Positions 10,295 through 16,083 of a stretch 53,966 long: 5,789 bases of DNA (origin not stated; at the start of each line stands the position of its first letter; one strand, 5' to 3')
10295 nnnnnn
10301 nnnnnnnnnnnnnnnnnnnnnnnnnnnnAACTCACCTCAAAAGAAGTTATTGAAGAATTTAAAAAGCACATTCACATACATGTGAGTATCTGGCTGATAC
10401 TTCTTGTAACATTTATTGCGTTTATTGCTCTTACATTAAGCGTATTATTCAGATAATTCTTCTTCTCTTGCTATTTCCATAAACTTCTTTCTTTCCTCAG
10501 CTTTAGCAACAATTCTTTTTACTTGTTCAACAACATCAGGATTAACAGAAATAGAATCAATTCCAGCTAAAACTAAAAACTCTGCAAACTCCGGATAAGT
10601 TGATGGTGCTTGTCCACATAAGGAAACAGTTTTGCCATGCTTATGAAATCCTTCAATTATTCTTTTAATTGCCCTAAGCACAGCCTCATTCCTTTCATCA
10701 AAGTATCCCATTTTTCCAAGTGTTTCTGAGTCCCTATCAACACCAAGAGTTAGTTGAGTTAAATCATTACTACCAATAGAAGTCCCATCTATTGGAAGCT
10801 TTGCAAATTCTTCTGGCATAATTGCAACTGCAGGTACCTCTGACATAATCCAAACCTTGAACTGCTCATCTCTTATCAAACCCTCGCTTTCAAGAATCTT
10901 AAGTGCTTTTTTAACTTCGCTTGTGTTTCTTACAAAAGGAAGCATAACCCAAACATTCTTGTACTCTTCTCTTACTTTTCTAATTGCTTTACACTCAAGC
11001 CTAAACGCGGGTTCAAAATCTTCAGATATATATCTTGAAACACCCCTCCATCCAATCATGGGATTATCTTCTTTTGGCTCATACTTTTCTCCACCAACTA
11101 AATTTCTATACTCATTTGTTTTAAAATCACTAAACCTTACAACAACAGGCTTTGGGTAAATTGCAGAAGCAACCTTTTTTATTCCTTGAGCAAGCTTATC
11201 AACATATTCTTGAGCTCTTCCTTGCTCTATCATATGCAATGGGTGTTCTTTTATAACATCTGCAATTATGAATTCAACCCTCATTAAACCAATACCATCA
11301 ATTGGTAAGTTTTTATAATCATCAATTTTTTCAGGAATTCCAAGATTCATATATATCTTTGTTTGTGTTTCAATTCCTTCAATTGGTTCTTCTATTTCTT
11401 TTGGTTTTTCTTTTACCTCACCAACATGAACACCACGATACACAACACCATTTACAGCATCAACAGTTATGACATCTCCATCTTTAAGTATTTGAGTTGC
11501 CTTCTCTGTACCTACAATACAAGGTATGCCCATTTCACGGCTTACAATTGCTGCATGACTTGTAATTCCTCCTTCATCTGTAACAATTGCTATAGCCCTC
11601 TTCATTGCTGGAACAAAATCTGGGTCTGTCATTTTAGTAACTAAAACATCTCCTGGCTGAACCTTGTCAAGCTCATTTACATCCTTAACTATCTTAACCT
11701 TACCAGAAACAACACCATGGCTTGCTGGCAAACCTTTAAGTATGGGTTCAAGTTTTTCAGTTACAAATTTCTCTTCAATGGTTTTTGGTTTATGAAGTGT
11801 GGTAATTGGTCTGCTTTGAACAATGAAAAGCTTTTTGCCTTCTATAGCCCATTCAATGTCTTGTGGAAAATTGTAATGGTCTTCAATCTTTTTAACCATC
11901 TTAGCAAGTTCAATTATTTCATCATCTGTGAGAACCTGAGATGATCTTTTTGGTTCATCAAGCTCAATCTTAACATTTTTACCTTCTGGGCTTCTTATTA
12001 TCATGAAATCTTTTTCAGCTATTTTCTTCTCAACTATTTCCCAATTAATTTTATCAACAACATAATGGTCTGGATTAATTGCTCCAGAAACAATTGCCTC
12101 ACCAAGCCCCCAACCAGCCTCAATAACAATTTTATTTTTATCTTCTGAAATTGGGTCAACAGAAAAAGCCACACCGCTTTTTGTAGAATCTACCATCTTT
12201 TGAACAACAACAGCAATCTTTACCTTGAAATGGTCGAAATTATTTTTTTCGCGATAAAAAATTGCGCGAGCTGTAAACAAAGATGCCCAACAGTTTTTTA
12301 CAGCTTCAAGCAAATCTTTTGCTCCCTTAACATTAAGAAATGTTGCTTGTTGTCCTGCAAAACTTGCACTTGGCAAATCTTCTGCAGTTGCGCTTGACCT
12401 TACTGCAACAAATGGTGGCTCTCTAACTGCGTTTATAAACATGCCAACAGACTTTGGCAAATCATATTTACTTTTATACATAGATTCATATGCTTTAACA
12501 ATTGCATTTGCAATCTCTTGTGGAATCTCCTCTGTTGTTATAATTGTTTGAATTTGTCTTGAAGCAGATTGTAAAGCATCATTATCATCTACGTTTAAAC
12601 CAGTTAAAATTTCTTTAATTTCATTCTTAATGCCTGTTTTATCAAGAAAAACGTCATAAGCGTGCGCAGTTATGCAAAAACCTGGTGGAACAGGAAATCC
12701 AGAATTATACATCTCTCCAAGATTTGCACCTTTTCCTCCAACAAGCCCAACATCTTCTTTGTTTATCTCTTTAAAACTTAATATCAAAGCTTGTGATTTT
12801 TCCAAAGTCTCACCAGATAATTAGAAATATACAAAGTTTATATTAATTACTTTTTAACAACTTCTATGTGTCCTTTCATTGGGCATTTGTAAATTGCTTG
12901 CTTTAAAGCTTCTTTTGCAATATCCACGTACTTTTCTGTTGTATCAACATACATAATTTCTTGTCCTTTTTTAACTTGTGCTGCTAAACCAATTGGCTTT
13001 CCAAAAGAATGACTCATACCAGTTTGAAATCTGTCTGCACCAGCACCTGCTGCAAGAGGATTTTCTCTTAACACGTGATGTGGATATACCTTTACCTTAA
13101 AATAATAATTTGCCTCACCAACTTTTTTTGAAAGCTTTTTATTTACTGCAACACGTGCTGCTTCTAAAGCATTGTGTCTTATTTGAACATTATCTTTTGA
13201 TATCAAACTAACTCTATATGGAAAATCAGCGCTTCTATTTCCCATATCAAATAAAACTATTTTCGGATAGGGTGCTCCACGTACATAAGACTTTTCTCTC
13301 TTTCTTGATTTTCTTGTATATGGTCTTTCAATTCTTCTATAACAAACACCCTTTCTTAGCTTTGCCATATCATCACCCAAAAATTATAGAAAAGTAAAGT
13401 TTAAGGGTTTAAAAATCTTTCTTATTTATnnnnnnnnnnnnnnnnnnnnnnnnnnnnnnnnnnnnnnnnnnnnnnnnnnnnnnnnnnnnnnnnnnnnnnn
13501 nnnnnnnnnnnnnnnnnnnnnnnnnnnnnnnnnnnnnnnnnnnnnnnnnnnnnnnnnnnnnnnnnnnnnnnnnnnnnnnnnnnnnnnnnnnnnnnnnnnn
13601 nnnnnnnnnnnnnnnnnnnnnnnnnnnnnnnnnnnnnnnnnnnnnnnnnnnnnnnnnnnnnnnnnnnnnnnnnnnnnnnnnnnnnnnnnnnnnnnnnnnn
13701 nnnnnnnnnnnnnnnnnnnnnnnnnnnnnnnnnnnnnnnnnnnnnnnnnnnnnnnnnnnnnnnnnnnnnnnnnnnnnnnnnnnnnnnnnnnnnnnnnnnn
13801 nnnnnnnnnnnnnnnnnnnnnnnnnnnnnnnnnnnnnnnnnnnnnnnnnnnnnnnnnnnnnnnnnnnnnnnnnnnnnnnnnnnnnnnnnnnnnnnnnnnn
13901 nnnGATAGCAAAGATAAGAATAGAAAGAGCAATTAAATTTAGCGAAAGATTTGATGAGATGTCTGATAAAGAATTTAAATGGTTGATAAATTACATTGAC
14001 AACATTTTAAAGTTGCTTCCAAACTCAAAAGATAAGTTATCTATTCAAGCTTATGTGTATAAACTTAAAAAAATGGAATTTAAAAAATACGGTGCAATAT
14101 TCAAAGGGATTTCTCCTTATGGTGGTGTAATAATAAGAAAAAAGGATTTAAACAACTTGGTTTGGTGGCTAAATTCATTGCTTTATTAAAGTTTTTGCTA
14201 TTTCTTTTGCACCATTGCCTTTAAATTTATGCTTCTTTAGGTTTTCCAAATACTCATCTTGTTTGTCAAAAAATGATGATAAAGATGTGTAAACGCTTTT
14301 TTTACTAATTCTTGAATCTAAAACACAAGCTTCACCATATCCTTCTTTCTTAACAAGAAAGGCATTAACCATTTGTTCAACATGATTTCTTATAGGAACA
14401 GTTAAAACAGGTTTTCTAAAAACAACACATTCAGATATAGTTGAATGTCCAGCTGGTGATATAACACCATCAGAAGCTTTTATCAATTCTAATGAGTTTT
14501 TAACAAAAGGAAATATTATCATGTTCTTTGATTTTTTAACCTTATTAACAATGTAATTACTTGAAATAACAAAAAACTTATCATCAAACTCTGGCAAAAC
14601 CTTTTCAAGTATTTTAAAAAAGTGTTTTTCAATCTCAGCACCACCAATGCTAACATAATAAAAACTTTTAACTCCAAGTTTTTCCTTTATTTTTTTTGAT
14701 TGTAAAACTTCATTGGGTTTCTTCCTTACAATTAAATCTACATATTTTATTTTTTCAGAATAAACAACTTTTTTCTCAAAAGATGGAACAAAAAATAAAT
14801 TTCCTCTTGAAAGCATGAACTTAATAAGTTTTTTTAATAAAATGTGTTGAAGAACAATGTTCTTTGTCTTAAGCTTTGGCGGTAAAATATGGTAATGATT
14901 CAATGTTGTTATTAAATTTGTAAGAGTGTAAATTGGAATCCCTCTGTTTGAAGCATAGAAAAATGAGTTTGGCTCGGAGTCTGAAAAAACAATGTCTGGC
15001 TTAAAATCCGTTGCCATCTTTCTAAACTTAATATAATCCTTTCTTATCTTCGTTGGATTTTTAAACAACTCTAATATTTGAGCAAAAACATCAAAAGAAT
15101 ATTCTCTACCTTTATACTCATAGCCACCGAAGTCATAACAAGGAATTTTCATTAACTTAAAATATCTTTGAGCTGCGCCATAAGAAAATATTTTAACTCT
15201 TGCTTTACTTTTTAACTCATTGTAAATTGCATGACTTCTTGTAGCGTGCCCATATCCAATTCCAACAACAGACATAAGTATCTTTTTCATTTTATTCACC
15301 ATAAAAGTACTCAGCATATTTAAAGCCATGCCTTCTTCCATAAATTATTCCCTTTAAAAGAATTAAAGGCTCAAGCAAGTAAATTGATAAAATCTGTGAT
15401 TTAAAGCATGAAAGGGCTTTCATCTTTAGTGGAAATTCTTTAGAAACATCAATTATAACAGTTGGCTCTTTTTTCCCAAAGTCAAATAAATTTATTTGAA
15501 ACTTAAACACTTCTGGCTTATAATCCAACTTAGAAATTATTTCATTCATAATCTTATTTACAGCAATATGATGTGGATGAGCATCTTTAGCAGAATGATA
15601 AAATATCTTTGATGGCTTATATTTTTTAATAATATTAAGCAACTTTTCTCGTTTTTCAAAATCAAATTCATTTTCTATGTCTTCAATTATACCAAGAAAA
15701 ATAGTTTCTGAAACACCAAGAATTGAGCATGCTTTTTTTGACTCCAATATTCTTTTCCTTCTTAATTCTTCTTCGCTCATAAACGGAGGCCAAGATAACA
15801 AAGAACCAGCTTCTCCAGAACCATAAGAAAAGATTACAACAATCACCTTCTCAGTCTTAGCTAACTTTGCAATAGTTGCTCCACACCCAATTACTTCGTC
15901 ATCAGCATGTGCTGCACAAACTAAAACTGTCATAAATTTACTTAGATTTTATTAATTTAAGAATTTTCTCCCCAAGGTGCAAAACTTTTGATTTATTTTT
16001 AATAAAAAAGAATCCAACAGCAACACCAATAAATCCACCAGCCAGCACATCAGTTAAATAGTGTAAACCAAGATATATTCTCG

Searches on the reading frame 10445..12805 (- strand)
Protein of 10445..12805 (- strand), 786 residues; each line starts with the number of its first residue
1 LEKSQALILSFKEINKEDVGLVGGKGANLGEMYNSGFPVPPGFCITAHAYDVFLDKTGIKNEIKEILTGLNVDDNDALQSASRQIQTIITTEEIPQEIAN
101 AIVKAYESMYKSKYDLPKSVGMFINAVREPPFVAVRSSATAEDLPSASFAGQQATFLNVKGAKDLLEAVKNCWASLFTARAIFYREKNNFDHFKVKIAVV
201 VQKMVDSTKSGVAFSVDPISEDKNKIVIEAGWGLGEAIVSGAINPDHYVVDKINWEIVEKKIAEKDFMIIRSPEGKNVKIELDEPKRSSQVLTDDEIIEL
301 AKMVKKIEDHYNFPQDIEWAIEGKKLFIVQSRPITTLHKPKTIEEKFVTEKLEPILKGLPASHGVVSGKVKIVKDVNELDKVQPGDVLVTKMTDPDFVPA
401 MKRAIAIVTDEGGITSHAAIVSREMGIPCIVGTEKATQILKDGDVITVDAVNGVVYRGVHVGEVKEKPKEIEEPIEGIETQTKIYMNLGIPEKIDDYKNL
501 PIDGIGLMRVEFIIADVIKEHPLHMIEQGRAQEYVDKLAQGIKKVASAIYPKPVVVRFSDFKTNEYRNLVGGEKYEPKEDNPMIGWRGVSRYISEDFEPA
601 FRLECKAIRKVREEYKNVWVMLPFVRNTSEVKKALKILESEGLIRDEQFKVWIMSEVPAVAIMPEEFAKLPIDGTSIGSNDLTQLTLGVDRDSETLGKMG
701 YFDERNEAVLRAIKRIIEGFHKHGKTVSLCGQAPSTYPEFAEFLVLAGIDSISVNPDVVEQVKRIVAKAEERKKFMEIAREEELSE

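Call 54: search_protein_families(library=pfam, proteins=[window:10445-12805:-], max_evalue=0.00001)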
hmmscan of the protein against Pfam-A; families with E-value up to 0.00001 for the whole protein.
window:10445-12805:- (786 aa): 3 families
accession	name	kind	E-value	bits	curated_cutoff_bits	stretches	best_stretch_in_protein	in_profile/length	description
PF01326.24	PPDK_N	-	3.4e-116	388.5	27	1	20-341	2-316/328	Pyruvate phosphate dikinase, AMP/ATP-binding domain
PF02896.24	PEP-utilizers_C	-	5.4e-76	256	22.8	1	480-770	18-292/293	PEP-utilising enzyme, PEP-binding domain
PF00391.29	PEP-utilizers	-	8.6e-29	99.4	23.1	1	383-453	2-72/72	PEP-utilising enzyme, mobile domain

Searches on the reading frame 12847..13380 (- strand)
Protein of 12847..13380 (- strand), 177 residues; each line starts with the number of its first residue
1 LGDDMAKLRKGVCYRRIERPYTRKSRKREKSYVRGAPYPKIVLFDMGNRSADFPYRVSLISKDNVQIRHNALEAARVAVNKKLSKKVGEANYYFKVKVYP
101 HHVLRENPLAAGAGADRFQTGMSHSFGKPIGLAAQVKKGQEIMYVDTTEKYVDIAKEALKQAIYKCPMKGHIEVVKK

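Call 37: search_protein_families(library=pfam, proteins=[window:12847-13380:-], max_evalue=0.001)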
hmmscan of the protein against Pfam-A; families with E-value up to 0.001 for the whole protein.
window:12847-13380:- (177 aa): 1 family
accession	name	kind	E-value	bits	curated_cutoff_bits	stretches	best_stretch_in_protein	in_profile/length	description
PF00252.24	Ribosomal_L16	-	1.8e-31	109.2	27.9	1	22-171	3-130/132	Ribosomal protein L16p/L10e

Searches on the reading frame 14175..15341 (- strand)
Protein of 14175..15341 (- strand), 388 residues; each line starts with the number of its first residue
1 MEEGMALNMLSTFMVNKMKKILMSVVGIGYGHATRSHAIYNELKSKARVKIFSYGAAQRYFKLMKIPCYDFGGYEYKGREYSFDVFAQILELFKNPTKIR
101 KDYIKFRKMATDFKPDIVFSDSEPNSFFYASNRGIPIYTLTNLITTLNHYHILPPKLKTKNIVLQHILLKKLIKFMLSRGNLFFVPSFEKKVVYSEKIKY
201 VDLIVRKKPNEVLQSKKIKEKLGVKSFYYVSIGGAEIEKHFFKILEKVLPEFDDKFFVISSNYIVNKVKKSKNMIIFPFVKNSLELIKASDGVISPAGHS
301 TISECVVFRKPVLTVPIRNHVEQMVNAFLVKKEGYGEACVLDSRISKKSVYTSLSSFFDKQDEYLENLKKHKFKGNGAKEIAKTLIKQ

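Call 54: search_protein_families(library=pfam, proteins=[window:14175-15341:-], max_evalue=0.00001)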
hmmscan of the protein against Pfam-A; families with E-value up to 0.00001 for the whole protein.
window:14175-15341:- (388 aa): 2 families
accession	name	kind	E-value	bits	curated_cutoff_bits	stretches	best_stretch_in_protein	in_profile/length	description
PF13528.12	Glyco_trans_1_3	-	1.6e-29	103.6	25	1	20-341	2-306/322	Glycosyl transferase family 1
PF04101.22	Glyco_tran_28_C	-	3.8e-15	56.8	22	1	265-384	46-165/166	Glycosyltransferase family 28 C-terminal domain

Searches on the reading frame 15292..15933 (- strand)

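Call 37: search_protein_families(library=pfam, proteins=[window:15292-15933:-], max_evalue=0.001)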
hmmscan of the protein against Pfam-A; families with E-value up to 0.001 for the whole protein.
window:15292-15933:- (213 aa): 1 family
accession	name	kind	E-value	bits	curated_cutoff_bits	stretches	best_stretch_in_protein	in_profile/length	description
PF02585.22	PIG-L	-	1.2e-23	84.4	28.2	1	4-132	1-128/129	GlcNAc-PI de-N-acetylase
